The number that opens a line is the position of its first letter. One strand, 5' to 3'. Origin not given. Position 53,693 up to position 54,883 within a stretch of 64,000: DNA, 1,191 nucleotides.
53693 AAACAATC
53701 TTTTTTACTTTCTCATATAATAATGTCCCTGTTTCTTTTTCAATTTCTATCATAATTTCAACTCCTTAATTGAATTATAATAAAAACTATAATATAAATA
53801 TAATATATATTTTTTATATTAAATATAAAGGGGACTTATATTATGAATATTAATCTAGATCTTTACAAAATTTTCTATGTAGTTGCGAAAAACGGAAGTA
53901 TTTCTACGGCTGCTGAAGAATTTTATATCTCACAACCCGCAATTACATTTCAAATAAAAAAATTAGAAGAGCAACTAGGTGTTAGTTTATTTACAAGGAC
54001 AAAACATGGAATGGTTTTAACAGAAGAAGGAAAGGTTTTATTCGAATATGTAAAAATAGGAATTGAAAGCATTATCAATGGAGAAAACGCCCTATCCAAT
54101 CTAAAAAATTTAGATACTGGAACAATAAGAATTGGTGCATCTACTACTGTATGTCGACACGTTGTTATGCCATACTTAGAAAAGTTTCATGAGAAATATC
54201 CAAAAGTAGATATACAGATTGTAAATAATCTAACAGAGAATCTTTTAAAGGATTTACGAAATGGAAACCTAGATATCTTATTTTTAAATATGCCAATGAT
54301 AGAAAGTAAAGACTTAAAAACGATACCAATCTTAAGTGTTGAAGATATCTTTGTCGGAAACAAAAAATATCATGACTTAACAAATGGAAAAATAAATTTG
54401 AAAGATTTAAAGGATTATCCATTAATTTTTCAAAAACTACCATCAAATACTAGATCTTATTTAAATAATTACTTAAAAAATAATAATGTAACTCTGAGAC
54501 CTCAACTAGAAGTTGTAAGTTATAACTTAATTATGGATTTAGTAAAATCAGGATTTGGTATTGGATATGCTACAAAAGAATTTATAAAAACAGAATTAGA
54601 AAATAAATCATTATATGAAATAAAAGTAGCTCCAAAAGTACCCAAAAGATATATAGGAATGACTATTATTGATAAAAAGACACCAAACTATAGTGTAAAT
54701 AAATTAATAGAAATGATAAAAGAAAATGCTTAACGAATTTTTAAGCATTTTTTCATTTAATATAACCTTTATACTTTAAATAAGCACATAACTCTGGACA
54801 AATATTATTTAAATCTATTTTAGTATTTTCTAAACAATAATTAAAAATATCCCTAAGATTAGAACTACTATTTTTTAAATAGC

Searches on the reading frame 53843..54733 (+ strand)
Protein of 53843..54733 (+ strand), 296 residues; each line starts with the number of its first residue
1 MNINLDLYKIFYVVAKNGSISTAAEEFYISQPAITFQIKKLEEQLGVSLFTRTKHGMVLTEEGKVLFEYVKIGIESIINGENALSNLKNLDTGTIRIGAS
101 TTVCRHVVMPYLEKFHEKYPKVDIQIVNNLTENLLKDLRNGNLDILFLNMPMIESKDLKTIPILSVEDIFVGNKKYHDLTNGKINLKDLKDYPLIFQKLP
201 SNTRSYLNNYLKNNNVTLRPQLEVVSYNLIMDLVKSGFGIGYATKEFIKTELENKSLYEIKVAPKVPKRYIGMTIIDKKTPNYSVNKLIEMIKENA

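Call 13: search_protein_families(library=ncbifam, proteins=[window:53843-54733:+], max_evalue=0.001)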
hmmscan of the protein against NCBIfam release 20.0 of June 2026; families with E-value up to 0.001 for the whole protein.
window:53843-54733:+ (296 aa): 56 families (the best 25 are shown)
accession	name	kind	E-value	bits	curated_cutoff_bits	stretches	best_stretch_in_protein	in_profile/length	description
NF040786.1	LysR_Sec_metab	equivalog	2.1e-45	155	250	1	3-295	1-297/298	selenium metabolism-associated LysR family transcriptional regulator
TIGR03339.1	phn_lysR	subfamily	1.4e-41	142.6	341.1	1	9-246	3-236/279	aminoethylphosphonate catabolism associated LysR family transcriptional regulator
NF008416.0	PRK11242.1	equivalog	7.1e-39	133.9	277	1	11-272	9-267/300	transcriptional regulator CynR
NF047520.1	trans_act_CidR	equivalog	6.2e-37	127.4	415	1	9-295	7-291/292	cidABC operon transcriptional activator CidR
TIGR02424.1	TF_pcaQ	equivalog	8.2e-37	126.7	303.8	1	9-294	9-296/300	pca operon transcription factor PcaQ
NF053705.1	TransRegGltCGpos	equivalog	4.3e-34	118.1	350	1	9-293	7-290/300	glutamate biosynthesis transcriptional regulator GltC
NF045775.1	acetoin_reg_AlsR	exception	6.2e-33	114.5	430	1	8-259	6-257/290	acetoin biosynthesis transcriptional regulator AlsR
TIGR03418.1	chol_sulf_TF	equivalog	8.4e-32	110.3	324.8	1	4-290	2-286/291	choline sulfate utilization transcriptional regulator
NF008095.0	PRK10837.1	subfamily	1e-29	103.7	281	1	1-269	1-263/290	LysR family transcriptional regulator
NF040889.1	trans_reg_YeiE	equivalog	3.1e-29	102.1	480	1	1-271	1-265/288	DNA-binding transcriptional regulator YeiE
NF040888.1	trans_reg_YafC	equivalog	4.2e-29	101.3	470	1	1-261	1-257/293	DNA-binding transcriptional regulator YafC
NF007307.0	PRK09791.1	equivalog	2.1e-28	99.3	336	1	2-269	4-270/302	LysR family transcriptional regulator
NF007439.0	PRK09986.1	equivalog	6.9e-27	94.6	290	1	2-243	6-249/296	LysR family transcriptional regulator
NF009327.0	PRK12684.1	subfamily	1.3e-26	93.6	402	1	10-249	9-249/313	CysB family HTH-type transcriptional regulator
NF008352.0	PRK11139.1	subfamily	2.2e-26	92.7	288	1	9-257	12-253/305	transcriptional regulator GcvA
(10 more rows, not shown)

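Call 18: find_encoding_contigs(protein=window:53843-54733:+, flank=10000, max_places=10)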
Protein window:53843-54733:+ (296 aa): 24 contigs read that carry it; 10 places shown.
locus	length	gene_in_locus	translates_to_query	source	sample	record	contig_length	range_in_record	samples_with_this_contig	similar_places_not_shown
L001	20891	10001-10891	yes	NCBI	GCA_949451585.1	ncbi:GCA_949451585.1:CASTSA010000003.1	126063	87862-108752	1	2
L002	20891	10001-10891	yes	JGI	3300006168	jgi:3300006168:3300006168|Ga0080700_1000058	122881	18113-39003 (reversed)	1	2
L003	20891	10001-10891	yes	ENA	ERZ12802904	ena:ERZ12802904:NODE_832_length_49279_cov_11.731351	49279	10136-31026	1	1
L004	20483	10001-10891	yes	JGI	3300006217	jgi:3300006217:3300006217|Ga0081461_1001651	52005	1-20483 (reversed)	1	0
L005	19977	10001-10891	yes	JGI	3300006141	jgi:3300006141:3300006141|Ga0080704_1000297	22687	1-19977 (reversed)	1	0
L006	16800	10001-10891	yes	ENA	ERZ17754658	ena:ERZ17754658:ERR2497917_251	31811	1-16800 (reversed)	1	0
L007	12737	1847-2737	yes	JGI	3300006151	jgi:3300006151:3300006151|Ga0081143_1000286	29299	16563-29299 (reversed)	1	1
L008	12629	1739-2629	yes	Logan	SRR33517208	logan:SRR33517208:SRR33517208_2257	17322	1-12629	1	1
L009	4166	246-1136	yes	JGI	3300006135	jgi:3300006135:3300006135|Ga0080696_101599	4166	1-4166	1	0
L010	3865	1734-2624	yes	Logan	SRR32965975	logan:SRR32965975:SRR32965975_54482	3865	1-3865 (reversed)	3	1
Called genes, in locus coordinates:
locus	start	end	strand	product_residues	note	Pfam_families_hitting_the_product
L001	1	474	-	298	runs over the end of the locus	PF04536:TPM_phosphatase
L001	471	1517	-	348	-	-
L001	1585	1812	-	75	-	PF02609:Exonuc_VII_S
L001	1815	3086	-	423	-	PF13742:tRNA_anti_2, PF01336:tRNA_anti-codon, PF02601:Exonuc_VII_L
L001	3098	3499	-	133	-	PF01029:NusB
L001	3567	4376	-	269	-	-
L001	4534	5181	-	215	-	-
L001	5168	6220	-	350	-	PF01546:Peptidase_M20, PF07687:M20_dimer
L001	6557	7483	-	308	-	PF08443:RimK (faint)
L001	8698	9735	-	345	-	-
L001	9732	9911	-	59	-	-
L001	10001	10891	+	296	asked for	PF00126:HTH_1, PF03466:LysR_substrate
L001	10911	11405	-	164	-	-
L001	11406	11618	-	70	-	-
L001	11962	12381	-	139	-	-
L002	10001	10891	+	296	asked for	PF00126:HTH_1, PF03466:LysR_substrate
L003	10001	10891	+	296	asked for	PF00126:HTH_1, PF03466:LysR_substrate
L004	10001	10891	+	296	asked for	PF00126:HTH_1, PF03466:LysR_substrate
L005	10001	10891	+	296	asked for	PF00126:HTH_1, PF03466:LysR_substrate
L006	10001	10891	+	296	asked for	PF00126:HTH_1, PF03466:LysR_substrate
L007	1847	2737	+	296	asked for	PF00126:HTH_1, PF03466:LysR_substrate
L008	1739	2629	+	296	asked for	PF00126:HTH_1, PF03466:LysR_substrate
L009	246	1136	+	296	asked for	PF00126:HTH_1, PF03466:LysR_substrate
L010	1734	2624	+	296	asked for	PF00126:HTH_1, PF03466:LysR_substrate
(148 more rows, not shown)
